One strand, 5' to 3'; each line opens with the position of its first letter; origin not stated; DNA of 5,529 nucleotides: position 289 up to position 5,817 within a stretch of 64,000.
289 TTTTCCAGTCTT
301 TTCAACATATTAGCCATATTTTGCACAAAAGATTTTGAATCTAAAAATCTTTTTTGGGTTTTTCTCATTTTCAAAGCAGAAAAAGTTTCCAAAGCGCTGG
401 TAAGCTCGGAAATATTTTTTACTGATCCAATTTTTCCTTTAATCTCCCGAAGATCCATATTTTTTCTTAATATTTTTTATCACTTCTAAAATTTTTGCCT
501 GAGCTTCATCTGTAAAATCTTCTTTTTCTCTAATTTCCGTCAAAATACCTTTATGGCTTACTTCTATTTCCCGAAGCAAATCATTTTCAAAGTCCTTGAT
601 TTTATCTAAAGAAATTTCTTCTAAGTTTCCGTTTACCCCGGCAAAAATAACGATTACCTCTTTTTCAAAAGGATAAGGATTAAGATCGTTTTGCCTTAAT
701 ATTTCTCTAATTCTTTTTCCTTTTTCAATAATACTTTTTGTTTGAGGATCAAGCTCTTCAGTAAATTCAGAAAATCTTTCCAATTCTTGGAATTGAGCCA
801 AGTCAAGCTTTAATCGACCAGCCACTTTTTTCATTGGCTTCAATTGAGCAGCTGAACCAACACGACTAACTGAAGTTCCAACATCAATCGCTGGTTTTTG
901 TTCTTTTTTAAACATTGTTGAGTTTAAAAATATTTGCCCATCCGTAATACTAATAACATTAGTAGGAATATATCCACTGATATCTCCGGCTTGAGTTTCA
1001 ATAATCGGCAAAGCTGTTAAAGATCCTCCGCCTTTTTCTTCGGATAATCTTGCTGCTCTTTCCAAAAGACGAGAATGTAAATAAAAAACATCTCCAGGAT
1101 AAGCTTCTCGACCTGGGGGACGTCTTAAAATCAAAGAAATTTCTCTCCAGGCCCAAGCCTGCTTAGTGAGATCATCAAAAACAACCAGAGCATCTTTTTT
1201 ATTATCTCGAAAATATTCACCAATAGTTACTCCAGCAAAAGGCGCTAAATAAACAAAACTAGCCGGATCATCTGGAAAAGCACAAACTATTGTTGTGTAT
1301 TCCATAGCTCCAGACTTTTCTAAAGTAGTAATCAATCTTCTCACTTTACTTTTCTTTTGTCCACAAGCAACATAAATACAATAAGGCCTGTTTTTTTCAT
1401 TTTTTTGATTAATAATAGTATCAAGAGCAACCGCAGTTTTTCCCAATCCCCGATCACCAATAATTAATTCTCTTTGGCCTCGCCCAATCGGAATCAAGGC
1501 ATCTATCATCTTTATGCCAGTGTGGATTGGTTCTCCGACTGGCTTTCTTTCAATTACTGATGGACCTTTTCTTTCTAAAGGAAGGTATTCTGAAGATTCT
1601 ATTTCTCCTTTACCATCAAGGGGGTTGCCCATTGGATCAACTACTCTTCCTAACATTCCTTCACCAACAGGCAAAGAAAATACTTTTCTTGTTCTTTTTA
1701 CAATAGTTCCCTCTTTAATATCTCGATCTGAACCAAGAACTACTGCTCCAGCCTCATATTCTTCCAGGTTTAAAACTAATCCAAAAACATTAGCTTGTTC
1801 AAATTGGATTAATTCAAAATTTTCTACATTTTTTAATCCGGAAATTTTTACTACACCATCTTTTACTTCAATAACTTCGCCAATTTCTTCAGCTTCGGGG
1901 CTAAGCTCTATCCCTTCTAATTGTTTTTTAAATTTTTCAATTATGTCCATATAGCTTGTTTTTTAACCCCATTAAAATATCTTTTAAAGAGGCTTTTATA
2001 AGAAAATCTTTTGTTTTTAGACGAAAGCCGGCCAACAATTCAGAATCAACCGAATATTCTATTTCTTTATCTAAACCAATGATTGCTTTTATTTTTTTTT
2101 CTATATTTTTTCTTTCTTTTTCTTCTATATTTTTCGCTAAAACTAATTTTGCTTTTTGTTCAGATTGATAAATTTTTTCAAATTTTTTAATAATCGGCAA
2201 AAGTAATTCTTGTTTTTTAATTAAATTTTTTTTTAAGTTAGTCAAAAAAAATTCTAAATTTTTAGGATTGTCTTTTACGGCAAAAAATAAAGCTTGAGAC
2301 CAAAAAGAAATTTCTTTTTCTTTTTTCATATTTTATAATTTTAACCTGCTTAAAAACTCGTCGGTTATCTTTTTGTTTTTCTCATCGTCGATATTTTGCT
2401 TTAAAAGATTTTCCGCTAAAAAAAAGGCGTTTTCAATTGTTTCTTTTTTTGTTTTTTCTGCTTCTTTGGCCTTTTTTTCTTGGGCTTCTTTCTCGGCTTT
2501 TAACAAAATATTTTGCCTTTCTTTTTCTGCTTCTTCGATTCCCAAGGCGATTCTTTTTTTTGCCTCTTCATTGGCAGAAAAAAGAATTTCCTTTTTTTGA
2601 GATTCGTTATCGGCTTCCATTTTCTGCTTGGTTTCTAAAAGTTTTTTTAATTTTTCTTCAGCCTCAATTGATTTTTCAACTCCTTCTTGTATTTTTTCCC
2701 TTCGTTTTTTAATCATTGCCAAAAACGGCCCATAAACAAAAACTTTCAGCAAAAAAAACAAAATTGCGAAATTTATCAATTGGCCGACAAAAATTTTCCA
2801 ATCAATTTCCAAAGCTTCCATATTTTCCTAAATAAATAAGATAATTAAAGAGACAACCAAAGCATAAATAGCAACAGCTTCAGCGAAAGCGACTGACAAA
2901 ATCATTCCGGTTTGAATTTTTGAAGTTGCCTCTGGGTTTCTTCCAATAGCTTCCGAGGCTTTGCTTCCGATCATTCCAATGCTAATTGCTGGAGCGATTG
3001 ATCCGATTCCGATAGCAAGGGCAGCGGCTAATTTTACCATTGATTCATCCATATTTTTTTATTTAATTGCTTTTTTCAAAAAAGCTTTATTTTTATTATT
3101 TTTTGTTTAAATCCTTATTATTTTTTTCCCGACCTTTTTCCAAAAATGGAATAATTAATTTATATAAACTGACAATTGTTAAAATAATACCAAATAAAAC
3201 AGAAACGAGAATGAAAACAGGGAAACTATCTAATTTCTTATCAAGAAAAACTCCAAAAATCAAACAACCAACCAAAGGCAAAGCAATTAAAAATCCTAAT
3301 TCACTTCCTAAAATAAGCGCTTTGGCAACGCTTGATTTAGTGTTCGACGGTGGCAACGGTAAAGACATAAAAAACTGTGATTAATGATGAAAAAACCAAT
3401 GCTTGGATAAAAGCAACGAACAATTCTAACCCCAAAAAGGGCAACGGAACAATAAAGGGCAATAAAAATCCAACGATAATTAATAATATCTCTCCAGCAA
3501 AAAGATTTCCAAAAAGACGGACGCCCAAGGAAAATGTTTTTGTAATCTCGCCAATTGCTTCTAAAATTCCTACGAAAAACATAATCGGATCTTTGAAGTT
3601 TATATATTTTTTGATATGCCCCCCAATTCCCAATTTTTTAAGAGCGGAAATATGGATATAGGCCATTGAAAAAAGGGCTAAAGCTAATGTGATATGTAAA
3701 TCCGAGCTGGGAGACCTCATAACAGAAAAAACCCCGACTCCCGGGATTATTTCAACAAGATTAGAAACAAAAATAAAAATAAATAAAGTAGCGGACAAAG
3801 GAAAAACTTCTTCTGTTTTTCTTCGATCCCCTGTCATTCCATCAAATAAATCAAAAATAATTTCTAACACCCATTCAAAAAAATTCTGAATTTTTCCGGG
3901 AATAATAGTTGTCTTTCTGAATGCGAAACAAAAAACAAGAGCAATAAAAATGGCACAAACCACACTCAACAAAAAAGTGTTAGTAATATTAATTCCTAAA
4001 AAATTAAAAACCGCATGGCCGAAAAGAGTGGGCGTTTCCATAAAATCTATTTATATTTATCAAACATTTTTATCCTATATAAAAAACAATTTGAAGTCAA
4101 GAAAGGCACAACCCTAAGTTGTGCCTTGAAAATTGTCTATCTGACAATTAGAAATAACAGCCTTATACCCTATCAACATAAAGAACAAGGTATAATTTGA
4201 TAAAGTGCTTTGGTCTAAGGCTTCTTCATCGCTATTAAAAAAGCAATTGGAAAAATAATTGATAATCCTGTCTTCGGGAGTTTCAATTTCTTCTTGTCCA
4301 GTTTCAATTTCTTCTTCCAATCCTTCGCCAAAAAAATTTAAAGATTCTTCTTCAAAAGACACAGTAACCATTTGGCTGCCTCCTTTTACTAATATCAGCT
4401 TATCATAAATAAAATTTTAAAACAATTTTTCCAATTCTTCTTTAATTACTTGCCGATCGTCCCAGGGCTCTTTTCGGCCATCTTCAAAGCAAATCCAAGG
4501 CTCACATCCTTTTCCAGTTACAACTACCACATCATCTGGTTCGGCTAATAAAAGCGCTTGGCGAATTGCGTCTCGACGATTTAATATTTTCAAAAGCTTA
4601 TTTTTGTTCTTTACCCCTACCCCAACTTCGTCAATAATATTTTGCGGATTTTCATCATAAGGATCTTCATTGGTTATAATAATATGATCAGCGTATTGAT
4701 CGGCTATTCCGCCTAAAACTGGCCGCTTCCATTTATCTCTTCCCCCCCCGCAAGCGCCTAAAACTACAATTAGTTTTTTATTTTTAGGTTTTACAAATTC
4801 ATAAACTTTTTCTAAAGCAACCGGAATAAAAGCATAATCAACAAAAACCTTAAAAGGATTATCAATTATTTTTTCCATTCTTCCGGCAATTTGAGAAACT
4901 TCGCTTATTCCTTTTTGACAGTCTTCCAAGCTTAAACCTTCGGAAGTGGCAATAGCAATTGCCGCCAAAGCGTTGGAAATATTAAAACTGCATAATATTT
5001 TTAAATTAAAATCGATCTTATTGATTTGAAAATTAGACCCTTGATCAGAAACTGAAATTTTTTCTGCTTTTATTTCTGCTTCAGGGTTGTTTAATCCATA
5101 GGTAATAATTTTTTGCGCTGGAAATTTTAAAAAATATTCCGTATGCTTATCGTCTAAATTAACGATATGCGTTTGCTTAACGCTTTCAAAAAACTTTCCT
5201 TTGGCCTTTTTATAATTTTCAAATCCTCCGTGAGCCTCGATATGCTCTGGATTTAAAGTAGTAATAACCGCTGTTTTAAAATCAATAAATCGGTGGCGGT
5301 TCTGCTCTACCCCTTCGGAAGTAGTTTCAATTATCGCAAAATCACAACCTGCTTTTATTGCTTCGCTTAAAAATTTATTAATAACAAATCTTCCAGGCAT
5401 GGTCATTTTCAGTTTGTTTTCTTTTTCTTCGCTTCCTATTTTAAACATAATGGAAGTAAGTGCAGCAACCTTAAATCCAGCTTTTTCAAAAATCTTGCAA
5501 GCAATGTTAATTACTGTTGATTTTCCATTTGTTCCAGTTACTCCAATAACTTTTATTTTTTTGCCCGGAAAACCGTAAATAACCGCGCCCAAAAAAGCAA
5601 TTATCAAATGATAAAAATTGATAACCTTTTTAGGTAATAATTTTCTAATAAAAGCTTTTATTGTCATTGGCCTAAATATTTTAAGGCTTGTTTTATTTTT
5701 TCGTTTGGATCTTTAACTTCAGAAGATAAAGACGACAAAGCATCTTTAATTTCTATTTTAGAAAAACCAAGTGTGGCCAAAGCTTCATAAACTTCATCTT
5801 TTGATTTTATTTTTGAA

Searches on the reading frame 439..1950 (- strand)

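Call 91: search_protein_families(library=pfam, proteins=[window:439-1950:-], max_evalue=0.0001)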
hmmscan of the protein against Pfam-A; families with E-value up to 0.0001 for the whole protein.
window:439-1950:- (503 aa): 3 families
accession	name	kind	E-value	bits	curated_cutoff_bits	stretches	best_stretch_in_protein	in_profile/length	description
PF00006.31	ATP-synt_ab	-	6.3e-80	268.2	29.5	1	145-362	1-213/213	ATP synthase alpha/beta family, nucleotide-binding domain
PF00306.32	ATP-synt_ab_C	-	4.6e-40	137.3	27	1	369-493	1-125/126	ATP synthase alpha/beta chain, C terminal domain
PF02874.29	ATP-synt_ab_N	-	1.2e-10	42.2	20.9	1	21-87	3-68/69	ATP synthase alpha/beta family, beta-barrel domain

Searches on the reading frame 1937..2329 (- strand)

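Call 91: search_protein_families(library=pfam, proteins=[window:1937-2329:-], max_evalue=0.0001)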
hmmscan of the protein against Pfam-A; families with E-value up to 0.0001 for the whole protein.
window:1937-2329:- (130 aa): 1 family
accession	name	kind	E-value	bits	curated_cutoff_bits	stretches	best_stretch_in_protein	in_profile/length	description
PF00213.23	OSCP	-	3.6e-10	40.6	22.3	1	34-126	74-172/172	ATP synthase delta (OSCP) subunit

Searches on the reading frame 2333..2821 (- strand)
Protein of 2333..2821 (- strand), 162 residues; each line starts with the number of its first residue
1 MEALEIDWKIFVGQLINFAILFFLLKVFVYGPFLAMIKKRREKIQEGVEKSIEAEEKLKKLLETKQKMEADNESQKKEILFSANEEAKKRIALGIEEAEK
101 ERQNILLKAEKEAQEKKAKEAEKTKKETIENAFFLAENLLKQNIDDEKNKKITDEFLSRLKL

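Call 91: search_protein_families(library=pfam, proteins=[window:2333-2821:-], max_evalue=0.0001)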
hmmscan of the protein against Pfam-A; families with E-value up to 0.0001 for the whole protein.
window:2333-2821:- (162 aa): 1 family
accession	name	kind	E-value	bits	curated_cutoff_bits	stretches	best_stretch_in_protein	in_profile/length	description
PF00430.23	ATP-synt_B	-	8.9e-12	45.7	28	1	10-140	1-131/132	ATP synthase B/B' CF(0)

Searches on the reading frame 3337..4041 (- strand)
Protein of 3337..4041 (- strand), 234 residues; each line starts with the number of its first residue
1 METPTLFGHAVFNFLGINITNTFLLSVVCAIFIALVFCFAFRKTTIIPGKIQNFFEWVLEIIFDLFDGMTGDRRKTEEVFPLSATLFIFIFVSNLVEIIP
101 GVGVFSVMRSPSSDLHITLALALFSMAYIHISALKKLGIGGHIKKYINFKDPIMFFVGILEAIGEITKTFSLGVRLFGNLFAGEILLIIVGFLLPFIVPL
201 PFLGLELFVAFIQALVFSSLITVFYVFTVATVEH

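Call 91: search_protein_families(library=pfam, proteins=[window:3337-4041:-], max_evalue=0.0001)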
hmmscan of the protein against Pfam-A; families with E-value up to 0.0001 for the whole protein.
window:3337-4041:- (234 aa): 1 family
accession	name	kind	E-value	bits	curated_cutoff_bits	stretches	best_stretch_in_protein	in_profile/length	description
PF00119.25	ATP-synt_A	-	1.6e-43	149.5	33.9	1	25-224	3-215/217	ATP synthase A chain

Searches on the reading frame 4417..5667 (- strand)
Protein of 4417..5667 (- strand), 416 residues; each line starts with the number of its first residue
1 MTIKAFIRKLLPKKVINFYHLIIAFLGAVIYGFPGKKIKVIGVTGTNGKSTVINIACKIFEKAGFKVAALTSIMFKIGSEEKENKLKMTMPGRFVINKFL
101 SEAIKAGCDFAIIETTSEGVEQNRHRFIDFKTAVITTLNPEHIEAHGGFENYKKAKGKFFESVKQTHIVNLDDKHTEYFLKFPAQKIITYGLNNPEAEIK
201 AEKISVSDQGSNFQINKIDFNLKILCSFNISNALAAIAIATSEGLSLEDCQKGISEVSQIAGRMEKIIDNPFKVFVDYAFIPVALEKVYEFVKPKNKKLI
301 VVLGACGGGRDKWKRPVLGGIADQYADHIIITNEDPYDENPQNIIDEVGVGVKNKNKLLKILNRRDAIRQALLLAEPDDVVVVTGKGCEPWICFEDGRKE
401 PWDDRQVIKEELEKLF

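Call 91: search_protein_families(library=pfam, proteins=[window:4417-5667:-], max_evalue=0.0001)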
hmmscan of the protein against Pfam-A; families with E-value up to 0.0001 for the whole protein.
window:4417-5667:- (416 aa): 2 families
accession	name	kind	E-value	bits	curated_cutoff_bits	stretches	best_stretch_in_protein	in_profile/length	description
PF08245.18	Mur_ligase_M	-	2.4e-41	142.3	24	1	43-240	1-200/200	Mur ligase middle domain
PF02875.26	Mur_ligase_C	-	1.8e-22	81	28.4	1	262-387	1-127/127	Mur ligase, glutamate ligase domain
